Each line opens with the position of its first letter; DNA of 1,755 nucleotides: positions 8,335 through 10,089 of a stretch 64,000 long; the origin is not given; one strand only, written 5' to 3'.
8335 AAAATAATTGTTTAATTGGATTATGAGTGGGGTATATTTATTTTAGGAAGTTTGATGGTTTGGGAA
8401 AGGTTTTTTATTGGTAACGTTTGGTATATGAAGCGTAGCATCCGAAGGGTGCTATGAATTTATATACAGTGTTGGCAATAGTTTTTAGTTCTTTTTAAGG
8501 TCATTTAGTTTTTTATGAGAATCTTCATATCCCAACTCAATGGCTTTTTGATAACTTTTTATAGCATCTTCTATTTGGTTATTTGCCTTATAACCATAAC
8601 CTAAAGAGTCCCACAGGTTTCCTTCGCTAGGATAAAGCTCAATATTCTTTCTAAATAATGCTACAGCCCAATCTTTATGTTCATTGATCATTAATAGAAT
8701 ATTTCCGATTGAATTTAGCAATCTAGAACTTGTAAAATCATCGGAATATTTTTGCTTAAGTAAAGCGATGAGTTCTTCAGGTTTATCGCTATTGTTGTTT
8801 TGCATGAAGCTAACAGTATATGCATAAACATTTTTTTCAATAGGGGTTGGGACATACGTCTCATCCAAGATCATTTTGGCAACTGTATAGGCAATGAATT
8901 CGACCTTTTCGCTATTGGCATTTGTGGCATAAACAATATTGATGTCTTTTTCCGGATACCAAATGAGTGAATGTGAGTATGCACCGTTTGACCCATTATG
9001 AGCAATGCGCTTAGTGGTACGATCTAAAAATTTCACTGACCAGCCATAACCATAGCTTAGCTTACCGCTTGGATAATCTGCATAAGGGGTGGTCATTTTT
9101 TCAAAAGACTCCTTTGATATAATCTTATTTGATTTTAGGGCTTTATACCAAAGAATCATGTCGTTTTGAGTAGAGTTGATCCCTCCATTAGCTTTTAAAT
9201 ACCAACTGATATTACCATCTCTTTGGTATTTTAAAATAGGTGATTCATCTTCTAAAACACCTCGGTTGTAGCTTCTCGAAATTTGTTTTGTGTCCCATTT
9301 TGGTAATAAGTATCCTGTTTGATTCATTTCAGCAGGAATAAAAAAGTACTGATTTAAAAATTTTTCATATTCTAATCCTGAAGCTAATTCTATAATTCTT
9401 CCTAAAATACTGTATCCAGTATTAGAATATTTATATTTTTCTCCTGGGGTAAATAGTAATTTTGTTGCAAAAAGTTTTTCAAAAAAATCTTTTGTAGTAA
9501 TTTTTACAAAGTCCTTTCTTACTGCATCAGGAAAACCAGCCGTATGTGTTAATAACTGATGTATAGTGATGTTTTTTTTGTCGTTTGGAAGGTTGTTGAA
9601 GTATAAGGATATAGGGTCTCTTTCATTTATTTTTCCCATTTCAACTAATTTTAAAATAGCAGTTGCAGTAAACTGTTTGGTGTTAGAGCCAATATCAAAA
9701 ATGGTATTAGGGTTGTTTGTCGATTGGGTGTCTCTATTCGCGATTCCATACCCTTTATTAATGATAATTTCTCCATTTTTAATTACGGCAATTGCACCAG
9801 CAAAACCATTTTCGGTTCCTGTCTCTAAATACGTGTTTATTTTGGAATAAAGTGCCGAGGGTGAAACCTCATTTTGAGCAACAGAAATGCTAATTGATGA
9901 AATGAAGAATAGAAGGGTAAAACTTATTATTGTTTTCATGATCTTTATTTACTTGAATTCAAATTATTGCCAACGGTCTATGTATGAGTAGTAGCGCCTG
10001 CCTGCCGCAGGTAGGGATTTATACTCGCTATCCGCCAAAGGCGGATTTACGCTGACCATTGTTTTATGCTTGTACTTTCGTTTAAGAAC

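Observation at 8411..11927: Gene modules bracketed by attC-like palindromes with swapped core boxes: candidate integrase-less integron cassette array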

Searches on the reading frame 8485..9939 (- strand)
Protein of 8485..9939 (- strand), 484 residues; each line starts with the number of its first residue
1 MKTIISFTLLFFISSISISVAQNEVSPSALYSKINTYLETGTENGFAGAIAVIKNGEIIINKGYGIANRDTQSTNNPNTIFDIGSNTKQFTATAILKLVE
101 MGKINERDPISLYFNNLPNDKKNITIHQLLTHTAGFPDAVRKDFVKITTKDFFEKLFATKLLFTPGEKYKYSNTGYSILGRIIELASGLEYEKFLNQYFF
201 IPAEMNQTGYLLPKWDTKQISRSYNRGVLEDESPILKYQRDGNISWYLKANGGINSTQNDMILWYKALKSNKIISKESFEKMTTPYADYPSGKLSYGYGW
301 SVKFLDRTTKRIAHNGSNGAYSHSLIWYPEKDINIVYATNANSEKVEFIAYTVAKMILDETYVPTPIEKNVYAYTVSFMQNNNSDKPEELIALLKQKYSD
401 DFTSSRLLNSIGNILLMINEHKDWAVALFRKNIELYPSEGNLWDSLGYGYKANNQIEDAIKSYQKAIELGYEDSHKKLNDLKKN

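Call 5: search_protein_families(library=pfam, proteins=[window:8485-9939:-])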
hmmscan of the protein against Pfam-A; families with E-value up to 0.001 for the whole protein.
window:8485-9939:- (484 aa): 3 families
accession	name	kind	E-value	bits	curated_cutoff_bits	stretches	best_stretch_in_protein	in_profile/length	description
PF00144.29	Beta-lactamase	-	9.4e-58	196.4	27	1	46-345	14-314/329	Beta-lactamase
PF00515.34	TPR_1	-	1.4e-05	25.2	27.8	0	446-469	7-30/34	Tetratricopeptide repeat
PF07719.23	TPR_2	-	0.00015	22.1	27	0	442-469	3-30/34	Tetratricopeptide repeat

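Call 13: find_encoding_contigs(protein=window:8485-9939:-, flank=10000, max_places=10)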
Protein window:8485-9939:- (484 aa): no gene with exactly this product is on record in the collection.

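Call 16: find_homologous_proteins(query=window:8485-9939:-, max_evalue=1e-30)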
Query window:8485-9939:- (484 aa): 2740 proteins with E <= 1e-30 among 8000 candidates; the best 120 are listed.
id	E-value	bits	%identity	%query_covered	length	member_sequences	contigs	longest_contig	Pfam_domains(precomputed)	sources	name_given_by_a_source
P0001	0.0e+0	1078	100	100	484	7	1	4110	PF00515.35,PF00144.30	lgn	-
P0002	7.3e-257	871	80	100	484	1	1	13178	PF00144.30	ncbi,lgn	-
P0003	4.7e-246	835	76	100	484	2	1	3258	PF00144.30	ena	-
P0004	5.4e-246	835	76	100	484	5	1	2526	PF00144.30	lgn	-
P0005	3.4e-243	826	74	100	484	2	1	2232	PF00515.35,PF07719.24,PF00144.30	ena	-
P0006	4.2e-240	816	74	100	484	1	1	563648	PF00144.30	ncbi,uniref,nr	ncbi:serine hydrolase [uncultured Psychroserpens sp.]|uniref:serine hydrolase n=1 Tax=uncultured Psy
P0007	1.8e-239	814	73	100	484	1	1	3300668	PF00144.30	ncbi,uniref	ncbi:serine hydrolase [Robiginitalea sp. IMCC44478]|uniref:serine hydrolase n=1 Tax=Robiginitalea sp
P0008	3.8e-239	813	74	100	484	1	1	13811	PF00144.30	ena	-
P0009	1.9e-238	810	75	100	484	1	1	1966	PF00515.35,PF07719.24,PF00144.30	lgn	-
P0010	8.0e-236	802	73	100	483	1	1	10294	PF00144.30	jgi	jgi:CubicO group peptidase (beta-lactamase class C family)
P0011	1.2e-235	801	72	100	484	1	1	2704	PF00144.30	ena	-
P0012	4.2e-235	799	72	100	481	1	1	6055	PF00144.30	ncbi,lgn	-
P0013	2.0e-234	797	73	100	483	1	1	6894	PF00144.30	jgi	jgi:CubicO group peptidase (beta-lactamase class C family)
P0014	2.9e-234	796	74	100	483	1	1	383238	PF00515.35,PF13181.13,PF07719.24,PF00144.30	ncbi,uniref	ncbi:serine hydrolase [Tenacibaculum amylolyticum]|uniref:serine hydrolase n=1 Tax=Tenacibaculum amy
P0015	4.1e-231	786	71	100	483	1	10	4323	PF00144.30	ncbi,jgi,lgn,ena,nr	ncbi:serine hydrolase [Flavobacteriaceae bacterium S0862]|jgi:CubicO group peptidase (beta-lactamase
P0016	9.2e-230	782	72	100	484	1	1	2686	PF07719.24,PF00144.30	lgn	-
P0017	1.9e-228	777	71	100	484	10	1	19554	PF00144.30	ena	-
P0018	4.3e-228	776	72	100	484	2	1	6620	PF00144.30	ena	-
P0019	6.1e-227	772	71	100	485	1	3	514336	PF00144.30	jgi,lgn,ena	jgi:CubicO group peptidase (beta-lactamase class C family)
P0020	3.7e-226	770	72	100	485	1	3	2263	PF07719.24,PF00144.30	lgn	-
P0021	1.4e-223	761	69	100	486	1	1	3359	PF00144.30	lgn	-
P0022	4.8e-222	756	69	100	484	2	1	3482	PF00144.30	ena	-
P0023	1.2e-221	755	70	100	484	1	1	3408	PF00144.30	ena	-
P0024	4.2e-220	750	68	100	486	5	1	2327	PF00144.30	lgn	-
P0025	2.7e-218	744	68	98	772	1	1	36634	PF00753.34,PF00144.30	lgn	-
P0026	1.3e-216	738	67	100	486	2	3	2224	PF00515.35,PF07719.24,PF00144.30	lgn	-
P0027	5.0e-215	733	67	100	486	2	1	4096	PF00144.30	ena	-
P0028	2.3e-213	728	67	100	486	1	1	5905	PF00515.35,PF00144.30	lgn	-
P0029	8.1e-213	726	66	100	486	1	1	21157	PF00144.30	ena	-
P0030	1.0e-212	725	66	100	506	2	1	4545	PF00144.30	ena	-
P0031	1.5e-212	725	65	98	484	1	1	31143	PF00144.30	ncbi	ncbi:MAG: serine hydrolase [Robiginitalea sp.]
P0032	1.9e-211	721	66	100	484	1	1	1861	PF00144.30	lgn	-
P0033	2.8e-211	721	64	98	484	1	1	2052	PF00144.30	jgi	jgi:CubicO group peptidase (beta-lactamase class C family)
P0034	3.5e-211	720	66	100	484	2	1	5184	PF00144.30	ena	-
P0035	5.7e-211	720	67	100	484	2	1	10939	PF00515.35,PF07719.24,PF00144.30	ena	-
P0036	5.8e-210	716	66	99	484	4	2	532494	PF00144.30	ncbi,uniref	ncbi:serine hydrolase [Tenacibaculum sp.]|uniref:serine hydrolase n=1 Tax=Tenacibaculum sp. TaxID=19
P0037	6.6e-210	716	66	100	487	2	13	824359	PF00144.30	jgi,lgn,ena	jgi:CubicO group peptidase (beta-lactamase class C family)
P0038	4.4e-209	713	66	96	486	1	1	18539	PF00144.30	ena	-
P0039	5.7e-209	713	64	100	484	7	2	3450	PF00144.30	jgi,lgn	-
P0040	1.7e-208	712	65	97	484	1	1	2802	PF00144.30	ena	-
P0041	1.8e-208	711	66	98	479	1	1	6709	PF00144.30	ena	-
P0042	3.7e-208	710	62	99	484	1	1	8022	PF00144.30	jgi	-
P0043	1.0e-207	709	64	100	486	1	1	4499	PF00144.30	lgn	-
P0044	2.7e-207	708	64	97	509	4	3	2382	PF00144.30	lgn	-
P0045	3.3e-207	707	64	100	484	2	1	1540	PF00144.30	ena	-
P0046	1.7e-206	705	64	98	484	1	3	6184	PF00144.30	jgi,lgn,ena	jgi:CubicO group peptidase (beta-lactamase class C family)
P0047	5.2e-206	703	65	100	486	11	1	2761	PF00144.30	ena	-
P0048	1.0e-205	702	65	99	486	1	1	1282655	PF00144.30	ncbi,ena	-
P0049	1.7e-205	702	63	99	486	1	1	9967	PF00144.30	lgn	-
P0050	2.2e-205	701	63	100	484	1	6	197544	PF00144.30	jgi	jgi:CubicO group peptidase (beta-lactamase class C family)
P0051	3.9e-205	700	63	100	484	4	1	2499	PF00144.30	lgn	-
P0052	9.2e-205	699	64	96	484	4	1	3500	PF00144.30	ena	-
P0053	1.6e-203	695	62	100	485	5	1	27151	PF00144.30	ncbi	-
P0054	3.5e-203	694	63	99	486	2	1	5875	PF00144.30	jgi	jgi:CubicO group peptidase (beta-lactamase class C family)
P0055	3.7e-203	694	63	100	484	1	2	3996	PF00144.30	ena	-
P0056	9.4e-203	693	66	96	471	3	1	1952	PF00144.30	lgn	-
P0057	1.2e-202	692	62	98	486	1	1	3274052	PF00515.35,PF00144.30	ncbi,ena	-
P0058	2.3e-202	691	63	98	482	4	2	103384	PF00144.30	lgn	-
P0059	3.6e-202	691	64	100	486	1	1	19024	PF00515.35,PF00144.30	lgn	-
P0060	3.6e-202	691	62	98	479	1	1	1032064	PF00144.30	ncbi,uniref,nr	ncbi:serine hydrolase [Leptobacterium flavescens]|uniref:Serine hydrolase n=1 Tax=Leptobacterium fla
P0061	4.3e-202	690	64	100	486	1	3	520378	PF00515.35,PF00144.30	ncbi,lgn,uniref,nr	ncbi:serine hydrolase [Maribacter sp. PR1]|uniref:Serine hydrolase n=1 Tax=Maribacter cobaltidurans 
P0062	5.0e-202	690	63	99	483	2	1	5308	PF00144.30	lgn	-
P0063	8.3e-202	690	63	100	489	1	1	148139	PF00144.30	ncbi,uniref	ncbi:MAG: serine hydrolase domain-containing protein [Psychroserpens sp.]|uniref:serine hydrolase do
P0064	1.6e-201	689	62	100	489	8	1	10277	PF00144.30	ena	-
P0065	3.0e-201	688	64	96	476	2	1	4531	PF00515.35,PF07719.24,PF00144.30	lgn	-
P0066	3.4e-201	687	62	99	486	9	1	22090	PF00144.30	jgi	jgi:CubicO group peptidase (beta-lactamase class C family)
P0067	1.0e-200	686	63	98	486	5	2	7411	PF00144.30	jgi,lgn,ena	-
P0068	1.0e-200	686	62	100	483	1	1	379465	PF00144.30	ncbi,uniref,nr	ncbi:serine hydrolase [Kordia sp. YSTF-M3]|uniref:Serine hydrolase n=1 Tax=Kordia aestuariivivens Ta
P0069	2.5e-200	685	63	99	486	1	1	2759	PF00144.30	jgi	-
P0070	1.1e-199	683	63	100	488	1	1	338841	PF00144.30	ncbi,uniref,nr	ncbi:serine hydrolase domain-containing protein [Urechidicola vernalis]|uniref:Serine hydrolase doma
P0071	2.9e-199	681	62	100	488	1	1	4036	PF00144.30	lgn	-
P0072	5.9e-199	680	64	96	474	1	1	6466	PF00144.30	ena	-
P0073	6.3e-199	680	62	98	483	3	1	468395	PF07719.24,PF00144.30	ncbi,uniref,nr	ncbi:serine hydrolase [uncultured Tenacibaculum sp.]|uniref:serine hydrolase n=1 Tax=uncultured Tena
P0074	9.1e-199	679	62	100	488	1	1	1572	PF00144.30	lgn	-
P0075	1.2e-198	679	63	95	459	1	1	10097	PF00144.30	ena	-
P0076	1.3e-198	679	62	100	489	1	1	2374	PF00144.30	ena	-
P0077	1.6e-198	679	62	99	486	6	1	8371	PF00144.30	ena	-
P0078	3.4e-198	678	63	99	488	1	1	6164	PF00144.30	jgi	-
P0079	4.8e-198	677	62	100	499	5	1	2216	PF00144.30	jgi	-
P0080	8.8e-198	676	62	99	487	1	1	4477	PF00144.30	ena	-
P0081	4.8e-197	674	64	96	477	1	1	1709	PF00144.30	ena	-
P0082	4.9e-197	674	60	99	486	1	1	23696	PF00144.30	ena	-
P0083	5.5e-197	674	62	100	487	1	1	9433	PF00144.30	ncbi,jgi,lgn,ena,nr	ncbi:MAG: beta-lactamase family protein [Cyclobacteriaceae bacterium]|nr:beta-lactamase family prote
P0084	5.9e-197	674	63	98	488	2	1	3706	PF00144.30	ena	-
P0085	5.9e-197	674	62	100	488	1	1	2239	PF00144.30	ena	-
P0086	6.5e-197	673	64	96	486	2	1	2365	PF00144.30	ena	-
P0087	7.6e-197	673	65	97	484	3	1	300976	PF00144.30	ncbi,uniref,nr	ncbi:serine hydrolase domain-containing protein [Psychroserpens luteolus]|uniref:serine hydrolase do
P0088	8.8e-197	673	62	100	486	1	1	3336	PF00144.30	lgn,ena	-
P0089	9.7e-197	673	62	100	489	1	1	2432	PF00144.30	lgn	-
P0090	1.1e-196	673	62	99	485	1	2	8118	PF00144.30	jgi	jgi:CubicO group peptidase (beta-lactamase class C family)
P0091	1.1e-196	673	62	99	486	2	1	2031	PF00144.30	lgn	-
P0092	1.3e-196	672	62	99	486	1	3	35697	PF00144.30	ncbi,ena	-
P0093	1.4e-196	672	61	99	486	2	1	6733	PF00144.30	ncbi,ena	-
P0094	1.7e-196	672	62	100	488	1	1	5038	PF00144.30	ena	-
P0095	2.5e-196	671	63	99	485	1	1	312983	PF00515.35,PF13181.13,PF00144.30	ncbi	-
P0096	3.1e-196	671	64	96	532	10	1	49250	PF00144.30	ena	-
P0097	3.3e-196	671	63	96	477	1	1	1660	PF00144.30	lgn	-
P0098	4.5e-196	671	62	100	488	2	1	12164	PF00144.30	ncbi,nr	ncbi:MAG: beta-lactamase family protein [Flavobacteriaceae bacterium]|nr:beta-lactamase family prote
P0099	4.6e-196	671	62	100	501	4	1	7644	PF00144.30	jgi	-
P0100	4.7e-196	671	61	98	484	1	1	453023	PF00144.30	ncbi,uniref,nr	ncbi:serine hydrolase domain-containing protein [Robertkochia flava]|uniref:serine hydrolase domain-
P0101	1.4e-195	669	62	99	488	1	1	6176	PF00144.30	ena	-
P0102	1.8e-195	669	61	100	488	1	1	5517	PF00144.30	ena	-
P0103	1.8e-195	669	62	99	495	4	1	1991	PF00144.30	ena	-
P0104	2.0e-195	668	61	99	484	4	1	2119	PF00144.30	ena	-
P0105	2.3e-195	668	61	99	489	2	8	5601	PF00144.30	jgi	jgi:CubicO group peptidase (beta-lactamase class C family)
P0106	3.7e-195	668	62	99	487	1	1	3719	PF00144.30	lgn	-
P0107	4.1e-195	667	61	100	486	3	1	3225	PF00144.30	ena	-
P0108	4.3e-195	667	62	99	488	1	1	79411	PF00144.30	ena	-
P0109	5.9e-195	667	60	100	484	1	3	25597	PF00144.30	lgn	-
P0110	1.5e-194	666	63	96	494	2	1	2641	PF00144.30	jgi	jgi:CubicO group peptidase (beta-lactamase class C family)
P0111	2.1e-194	665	62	98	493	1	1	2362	PF00144.30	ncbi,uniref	ncbi:MAG: serine hydrolase domain-containing protein [Maribacter arcticus]|uniref:serine hydrolase d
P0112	2.6e-194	665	61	98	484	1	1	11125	PF00144.30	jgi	-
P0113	2.9e-194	665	62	99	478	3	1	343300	PF00144.30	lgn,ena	-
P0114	3.3e-194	664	62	100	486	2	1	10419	PF00144.30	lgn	-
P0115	3.4e-194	664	62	100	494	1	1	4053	PF00144.30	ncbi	-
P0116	5.3e-194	664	60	98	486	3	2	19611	PF00144.30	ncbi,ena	-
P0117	7.9e-194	663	60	100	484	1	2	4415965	PF00515.35,PF13181.13,PF07719.24,PF00144.30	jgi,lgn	jgi:CubicO group peptidase (beta-lactamase class C family)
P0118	8.3e-194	663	61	100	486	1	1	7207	PF00144.30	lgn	-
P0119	9.0e-194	663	61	100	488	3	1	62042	PF00144.30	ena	-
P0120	9.0e-194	663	64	96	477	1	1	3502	PF00144.30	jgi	jgi:CubicO group peptidase (beta-lactamase class C family)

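Call 17: find_encoding_contigs(protein=P0001, flank=10000, max_places=6)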
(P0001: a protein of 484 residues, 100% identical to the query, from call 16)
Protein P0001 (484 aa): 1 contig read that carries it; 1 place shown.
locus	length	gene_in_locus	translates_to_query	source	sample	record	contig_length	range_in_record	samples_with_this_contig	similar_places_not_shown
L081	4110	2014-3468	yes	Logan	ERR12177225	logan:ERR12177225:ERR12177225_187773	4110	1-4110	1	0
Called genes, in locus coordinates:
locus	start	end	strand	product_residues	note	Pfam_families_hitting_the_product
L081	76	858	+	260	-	PF04542:Sigma70_r2, PF08281:Sigma70_r4_2 (weak)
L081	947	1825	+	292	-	PF00561:Abhydrolase_1, PF12697:Abhydrolase_6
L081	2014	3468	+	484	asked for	PF00144:Beta-lactamase, PF00515:TPR_1 (faint)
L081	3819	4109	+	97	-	?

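Call 18: find_encoding_contigs(protein=P0002, flank=8000, max_places=4)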
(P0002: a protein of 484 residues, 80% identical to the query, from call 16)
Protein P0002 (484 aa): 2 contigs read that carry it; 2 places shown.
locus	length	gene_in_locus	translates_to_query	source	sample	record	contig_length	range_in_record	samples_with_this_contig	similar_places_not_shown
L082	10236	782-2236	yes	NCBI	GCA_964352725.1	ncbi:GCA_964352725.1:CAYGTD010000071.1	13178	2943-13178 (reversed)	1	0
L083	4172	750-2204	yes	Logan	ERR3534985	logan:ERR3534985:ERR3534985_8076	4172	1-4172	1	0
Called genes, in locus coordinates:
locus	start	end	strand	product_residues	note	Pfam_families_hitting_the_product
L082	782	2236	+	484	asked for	PF00144:Beta-lactamase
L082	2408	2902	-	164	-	PF01548:DEDD_Tnp_IS110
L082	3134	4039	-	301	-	PF00756:Esterase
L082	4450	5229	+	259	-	-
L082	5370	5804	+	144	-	PF01797:Y1_Tnp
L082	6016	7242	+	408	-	-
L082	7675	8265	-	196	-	-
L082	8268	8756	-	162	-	PF04542:Sigma70_r2, PF08281:Sigma70_r4_2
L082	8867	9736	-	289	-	PF01963:TraB_PrgY_gumN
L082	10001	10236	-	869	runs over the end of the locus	PF12704:MacB_PCD, PF02687:FtsX, PF12704:MacB_PCD, PF02687:FtsX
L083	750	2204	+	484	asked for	PF00144:Beta-lactamase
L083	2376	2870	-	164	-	PF01548:DEDD_Tnp_IS110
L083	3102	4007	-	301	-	PF00756:Esterase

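Call 19: find_encoding_contigs(protein=P0006, flank=8000, max_places=3)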
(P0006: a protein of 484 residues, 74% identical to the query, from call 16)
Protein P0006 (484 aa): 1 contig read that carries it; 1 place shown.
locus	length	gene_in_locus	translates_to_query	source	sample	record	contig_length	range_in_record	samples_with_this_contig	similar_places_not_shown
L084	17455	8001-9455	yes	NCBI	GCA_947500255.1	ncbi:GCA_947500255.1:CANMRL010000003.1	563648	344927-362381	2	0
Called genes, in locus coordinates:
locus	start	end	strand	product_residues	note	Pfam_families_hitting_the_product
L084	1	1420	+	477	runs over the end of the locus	-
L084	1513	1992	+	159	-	-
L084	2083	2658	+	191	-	PF00027:cNMP_binding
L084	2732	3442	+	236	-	-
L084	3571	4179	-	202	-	PF00440:TetR_N, PF13972:TetR (weak)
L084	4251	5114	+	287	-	PF03096:Ndr, PF00561:Abhydrolase_1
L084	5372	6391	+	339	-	-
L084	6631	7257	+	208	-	-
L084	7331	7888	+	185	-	PF01381:HTH_3, PF12844:HTH_19 (weak), PF13560:HTH_31, PF09685:MamF_MmsF (weak)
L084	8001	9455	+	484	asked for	PF00144:Beta-lactamase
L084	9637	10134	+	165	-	-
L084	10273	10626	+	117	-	-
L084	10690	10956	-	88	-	-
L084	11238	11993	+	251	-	PF21813:DUF6882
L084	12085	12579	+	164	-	-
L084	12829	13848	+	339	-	PF00144:Beta-lactamase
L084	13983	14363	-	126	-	PF01475:FUR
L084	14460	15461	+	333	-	PF07992:Pyr_redox_2, PF13738:Pyr_redox_3 (weak)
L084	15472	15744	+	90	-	-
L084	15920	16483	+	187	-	-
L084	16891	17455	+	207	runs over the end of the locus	PF06353:DUF1062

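Call 31: find_encoding_contigs(protein=P0007, flank=10000, max_places=2)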
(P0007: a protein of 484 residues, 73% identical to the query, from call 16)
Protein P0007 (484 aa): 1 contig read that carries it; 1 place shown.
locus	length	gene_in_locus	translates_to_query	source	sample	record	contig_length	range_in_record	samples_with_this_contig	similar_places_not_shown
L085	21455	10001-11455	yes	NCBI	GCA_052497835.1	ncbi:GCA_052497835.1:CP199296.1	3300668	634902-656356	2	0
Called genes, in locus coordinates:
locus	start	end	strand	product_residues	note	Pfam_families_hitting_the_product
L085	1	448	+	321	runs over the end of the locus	PF02633:Creatininase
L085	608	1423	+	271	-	-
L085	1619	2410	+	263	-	-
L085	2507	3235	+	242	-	PF19578:DUF6090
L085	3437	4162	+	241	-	PF19578:DUF6090 (weak)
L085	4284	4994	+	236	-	PF01209:Ubie_methyltran, PF13489:Methyltransf_23, PF13847:Methyltransf_31, PF08241:Methyltransf_11, PF08242:Methyltransf_12, PF13649:Methyltransf_25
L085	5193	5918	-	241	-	PF13240:Zn_Ribbon_1 (weak), PF12412:DUF3667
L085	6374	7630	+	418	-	PF10011:DUF2254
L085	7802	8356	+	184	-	PF12867:DinB_2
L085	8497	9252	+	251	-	PF19578:DUF6090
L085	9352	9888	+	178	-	PF01381:HTH_3, PF12844:HTH_19 (weak), PF13560:HTH_31, PF20432:Xre-like-HTH (faint), PF09685:MamF_MmsF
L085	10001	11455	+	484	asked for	PF00144:Beta-lactamase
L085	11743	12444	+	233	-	-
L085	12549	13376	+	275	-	PF20240:DUF6597, PF12833:HTH_18, PF00165:HTH_AraC (weak)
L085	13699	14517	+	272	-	PF01066:CDP-OH_P_transf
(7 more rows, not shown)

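Call 32: find_encoding_contigs(protein=P0014, flank=10000, max_places=2)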
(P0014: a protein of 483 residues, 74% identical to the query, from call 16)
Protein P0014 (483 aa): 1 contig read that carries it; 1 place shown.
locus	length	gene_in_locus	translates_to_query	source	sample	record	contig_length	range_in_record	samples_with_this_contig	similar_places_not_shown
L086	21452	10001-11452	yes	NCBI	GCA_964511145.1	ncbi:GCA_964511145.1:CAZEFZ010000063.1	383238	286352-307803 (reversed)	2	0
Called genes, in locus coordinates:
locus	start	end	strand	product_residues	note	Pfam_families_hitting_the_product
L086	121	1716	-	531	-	PF20656:MS_N, PF01274:MS_TIM-barrel, PF20659:MS_C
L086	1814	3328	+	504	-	PF01381:HTH_3, PF12844:HTH_19, PF13560:HTH_31 (weak)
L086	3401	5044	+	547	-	PF01039:Carboxyl_trans, PF03255:ACCA (weak), PF06833:MdcE (faint), PF03255:ACCA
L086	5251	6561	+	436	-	PF00691:OmpA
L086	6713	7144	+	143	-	-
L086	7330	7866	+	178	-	PF01381:HTH_3, PF12844:HTH_19 (weak), PF13560:HTH_31, PF09685:MamF_MmsF (weak)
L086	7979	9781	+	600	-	PF03781:FGE-sulfatase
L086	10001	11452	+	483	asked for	PF00144:Beta-lactamase, PF00515:TPR_1 (faint), PF07719:TPR_2 (faint), PF13181:TPR_8 (faint)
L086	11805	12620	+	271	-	PF20240:DUF6597, PF12833:HTH_18, PF00165:HTH_AraC (weak)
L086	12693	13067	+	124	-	PF00903:Glyoxalase (weak)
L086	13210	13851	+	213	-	-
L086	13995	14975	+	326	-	-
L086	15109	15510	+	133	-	-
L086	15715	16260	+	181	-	-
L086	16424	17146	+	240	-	PF20772:TACO1_YebC_N, PF01709:Transcrip_reg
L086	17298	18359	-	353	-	PF03372:Exo_endo_phos, PF22669:Exo_endo_phos2 (faint)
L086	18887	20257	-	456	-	-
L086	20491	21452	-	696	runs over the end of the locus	PF13620:CarboxypepD_reg (weak), PF13715:CarbopepD_reg_2, PF12450:vWF_A, PF00092:VWA, PF13519:VWA_2, PF13768:VWA_3, PF12034:YfbK_C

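Call 33: find_encoding_contigs(protein=P0008, flank=10000, max_places=2)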
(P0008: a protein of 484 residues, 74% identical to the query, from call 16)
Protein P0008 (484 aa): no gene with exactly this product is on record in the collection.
